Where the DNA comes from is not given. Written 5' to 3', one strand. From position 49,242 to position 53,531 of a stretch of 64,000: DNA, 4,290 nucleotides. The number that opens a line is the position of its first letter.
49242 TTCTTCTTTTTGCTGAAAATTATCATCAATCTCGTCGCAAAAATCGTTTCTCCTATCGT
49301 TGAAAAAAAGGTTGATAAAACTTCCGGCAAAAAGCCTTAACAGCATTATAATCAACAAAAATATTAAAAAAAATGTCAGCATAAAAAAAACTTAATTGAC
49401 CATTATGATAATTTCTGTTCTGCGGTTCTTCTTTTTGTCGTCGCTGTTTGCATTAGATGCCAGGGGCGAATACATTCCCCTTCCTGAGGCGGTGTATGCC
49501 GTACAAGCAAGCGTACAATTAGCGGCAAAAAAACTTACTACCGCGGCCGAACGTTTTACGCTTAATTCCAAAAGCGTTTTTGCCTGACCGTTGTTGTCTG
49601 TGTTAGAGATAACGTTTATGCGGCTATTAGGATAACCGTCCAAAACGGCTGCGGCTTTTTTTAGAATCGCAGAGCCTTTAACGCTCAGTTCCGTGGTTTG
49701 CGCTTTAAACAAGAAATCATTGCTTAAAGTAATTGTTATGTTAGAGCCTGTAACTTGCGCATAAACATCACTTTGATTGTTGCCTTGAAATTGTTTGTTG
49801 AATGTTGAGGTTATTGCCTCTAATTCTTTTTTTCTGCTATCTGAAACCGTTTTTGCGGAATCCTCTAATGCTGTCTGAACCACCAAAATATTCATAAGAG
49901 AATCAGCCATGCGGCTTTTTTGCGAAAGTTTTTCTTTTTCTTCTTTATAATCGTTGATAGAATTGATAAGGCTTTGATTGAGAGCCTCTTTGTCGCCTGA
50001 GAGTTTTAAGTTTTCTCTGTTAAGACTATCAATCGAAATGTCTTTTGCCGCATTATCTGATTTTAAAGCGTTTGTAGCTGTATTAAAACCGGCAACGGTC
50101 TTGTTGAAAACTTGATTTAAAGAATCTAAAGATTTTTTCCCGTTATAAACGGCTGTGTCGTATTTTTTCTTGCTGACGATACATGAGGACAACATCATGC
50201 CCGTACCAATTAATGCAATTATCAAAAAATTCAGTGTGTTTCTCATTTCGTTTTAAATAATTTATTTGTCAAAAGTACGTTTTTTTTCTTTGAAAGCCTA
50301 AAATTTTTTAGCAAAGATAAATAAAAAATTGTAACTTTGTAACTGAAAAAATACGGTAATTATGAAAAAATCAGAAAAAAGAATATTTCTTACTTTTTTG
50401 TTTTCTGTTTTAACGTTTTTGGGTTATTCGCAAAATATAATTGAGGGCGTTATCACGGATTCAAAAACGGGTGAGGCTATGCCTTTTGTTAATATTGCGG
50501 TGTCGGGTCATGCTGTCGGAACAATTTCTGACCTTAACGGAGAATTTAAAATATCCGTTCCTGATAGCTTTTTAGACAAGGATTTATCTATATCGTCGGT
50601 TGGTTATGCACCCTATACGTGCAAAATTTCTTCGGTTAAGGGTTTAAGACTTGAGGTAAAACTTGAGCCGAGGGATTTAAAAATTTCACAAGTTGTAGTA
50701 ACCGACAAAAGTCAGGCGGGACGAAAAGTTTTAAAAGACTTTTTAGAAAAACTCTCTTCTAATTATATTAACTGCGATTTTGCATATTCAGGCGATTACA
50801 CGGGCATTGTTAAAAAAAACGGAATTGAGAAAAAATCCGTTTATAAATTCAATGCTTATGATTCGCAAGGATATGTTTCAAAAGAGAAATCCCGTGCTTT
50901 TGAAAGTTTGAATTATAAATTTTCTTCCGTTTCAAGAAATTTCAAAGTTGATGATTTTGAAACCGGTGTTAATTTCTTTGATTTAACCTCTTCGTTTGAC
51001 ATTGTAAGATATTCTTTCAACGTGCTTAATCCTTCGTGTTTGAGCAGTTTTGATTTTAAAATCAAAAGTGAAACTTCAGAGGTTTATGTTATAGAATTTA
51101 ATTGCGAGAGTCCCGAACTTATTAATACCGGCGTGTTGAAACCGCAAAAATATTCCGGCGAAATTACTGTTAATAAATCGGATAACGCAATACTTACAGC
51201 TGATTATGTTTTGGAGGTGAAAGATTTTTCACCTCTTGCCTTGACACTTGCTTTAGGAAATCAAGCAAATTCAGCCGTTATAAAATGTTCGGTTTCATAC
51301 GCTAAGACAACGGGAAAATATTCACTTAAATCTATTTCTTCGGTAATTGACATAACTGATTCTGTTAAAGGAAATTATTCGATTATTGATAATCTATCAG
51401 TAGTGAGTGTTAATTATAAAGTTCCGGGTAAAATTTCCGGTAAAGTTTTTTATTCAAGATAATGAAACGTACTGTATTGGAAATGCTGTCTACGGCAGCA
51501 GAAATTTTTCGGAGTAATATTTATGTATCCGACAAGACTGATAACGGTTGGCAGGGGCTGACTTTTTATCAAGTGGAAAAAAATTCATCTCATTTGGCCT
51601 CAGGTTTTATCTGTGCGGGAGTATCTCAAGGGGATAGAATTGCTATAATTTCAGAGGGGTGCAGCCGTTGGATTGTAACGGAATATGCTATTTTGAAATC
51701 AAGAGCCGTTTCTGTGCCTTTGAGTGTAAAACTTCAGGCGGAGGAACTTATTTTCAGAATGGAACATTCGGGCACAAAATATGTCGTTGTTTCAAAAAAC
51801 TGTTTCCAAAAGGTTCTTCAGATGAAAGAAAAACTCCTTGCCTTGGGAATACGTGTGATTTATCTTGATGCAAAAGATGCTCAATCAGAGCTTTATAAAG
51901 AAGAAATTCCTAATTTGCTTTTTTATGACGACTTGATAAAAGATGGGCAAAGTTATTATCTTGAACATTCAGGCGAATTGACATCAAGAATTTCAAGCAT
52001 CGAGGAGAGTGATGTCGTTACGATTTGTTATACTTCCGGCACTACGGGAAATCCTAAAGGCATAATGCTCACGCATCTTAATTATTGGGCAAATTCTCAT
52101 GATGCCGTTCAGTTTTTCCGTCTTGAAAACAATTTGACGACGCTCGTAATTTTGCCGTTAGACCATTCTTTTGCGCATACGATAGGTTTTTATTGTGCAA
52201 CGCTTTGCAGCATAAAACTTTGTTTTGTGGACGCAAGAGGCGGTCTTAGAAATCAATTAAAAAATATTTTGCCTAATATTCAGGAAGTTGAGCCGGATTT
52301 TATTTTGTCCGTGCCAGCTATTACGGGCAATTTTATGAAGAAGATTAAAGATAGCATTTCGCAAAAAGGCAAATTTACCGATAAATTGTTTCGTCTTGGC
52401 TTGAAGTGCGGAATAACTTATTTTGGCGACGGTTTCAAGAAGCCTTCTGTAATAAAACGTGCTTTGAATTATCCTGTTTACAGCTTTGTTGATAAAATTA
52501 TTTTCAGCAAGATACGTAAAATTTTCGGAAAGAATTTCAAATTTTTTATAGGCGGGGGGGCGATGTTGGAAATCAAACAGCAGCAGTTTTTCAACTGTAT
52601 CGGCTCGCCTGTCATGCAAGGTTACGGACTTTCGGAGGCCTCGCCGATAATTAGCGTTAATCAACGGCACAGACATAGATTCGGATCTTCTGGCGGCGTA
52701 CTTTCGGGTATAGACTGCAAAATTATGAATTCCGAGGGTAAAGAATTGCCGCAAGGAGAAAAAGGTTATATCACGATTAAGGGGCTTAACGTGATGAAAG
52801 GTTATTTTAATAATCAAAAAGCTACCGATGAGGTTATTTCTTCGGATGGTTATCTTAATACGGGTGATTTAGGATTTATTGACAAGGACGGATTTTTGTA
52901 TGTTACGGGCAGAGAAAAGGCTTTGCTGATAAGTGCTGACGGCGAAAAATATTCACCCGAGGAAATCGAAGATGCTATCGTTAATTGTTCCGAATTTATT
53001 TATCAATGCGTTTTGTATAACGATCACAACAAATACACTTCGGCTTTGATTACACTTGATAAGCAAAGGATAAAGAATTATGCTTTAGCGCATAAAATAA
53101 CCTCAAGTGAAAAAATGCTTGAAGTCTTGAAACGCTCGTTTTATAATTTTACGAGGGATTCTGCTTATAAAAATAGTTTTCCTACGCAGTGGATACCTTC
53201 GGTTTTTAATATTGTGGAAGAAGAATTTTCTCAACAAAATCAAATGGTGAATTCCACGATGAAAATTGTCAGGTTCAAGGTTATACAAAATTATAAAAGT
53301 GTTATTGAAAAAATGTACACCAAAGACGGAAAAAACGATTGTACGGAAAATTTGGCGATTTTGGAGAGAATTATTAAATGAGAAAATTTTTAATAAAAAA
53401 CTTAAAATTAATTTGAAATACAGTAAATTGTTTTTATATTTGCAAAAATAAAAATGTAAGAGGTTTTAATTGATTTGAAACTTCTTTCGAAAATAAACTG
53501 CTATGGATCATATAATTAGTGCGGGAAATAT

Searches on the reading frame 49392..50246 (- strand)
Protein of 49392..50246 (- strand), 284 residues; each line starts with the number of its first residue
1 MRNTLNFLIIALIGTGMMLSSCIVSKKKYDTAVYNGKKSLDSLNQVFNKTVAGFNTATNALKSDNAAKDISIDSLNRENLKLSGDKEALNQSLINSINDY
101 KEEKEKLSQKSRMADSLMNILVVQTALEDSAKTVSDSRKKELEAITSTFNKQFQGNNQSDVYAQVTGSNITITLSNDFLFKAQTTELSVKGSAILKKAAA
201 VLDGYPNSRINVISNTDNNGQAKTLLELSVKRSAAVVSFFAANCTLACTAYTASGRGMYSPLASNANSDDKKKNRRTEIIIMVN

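Call 63: search_protein_families(library=pfam, proteins=[window:49392-50246:-], max_evalue=0.001)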
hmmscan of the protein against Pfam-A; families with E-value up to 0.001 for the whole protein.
window:49392-50246:- (284 aa): 1 family
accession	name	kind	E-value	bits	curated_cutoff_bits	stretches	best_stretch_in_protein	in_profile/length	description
PF00691.25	OmpA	-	1.7e-08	35.1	27.2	1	179-275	1-98/98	OmpA family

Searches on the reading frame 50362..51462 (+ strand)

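Call 63: search_protein_families(library=pfam, proteins=[window:50362-51462:+], max_evalue=0.001)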
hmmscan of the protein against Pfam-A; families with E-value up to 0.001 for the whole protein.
window:50362-51462:+ (366 aa): 2 families
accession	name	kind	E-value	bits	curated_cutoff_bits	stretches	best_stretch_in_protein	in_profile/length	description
PF13715.12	CarbopepD_reg_2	-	7.4e-16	58.4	32.2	1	27-113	1-88/88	CarboxypepD_reg-like domain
PF13620.12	CarboxypepD_reg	-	1.5e-07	32.1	32.3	1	27-91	2-71/82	Carboxypeptidase regulatory-like domain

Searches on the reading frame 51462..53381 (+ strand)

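Call 63: search_protein_families(library=pfam, proteins=[window:51462-53381:+], max_evalue=0.001)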
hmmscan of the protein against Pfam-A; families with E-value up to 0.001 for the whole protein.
window:51462-53381:+ (639 aa): 2 families
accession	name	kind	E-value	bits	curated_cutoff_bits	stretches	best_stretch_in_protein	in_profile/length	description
PF00501.34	AMP-binding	-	5.5e-68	229.9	29.9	1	24-449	16-384/384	AMP-binding enzyme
PF23562.2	AMP-binding_C_3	-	1.1e-05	26.2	20.8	0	489-536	4-51/124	AMP-binding enzyme C-terminal domain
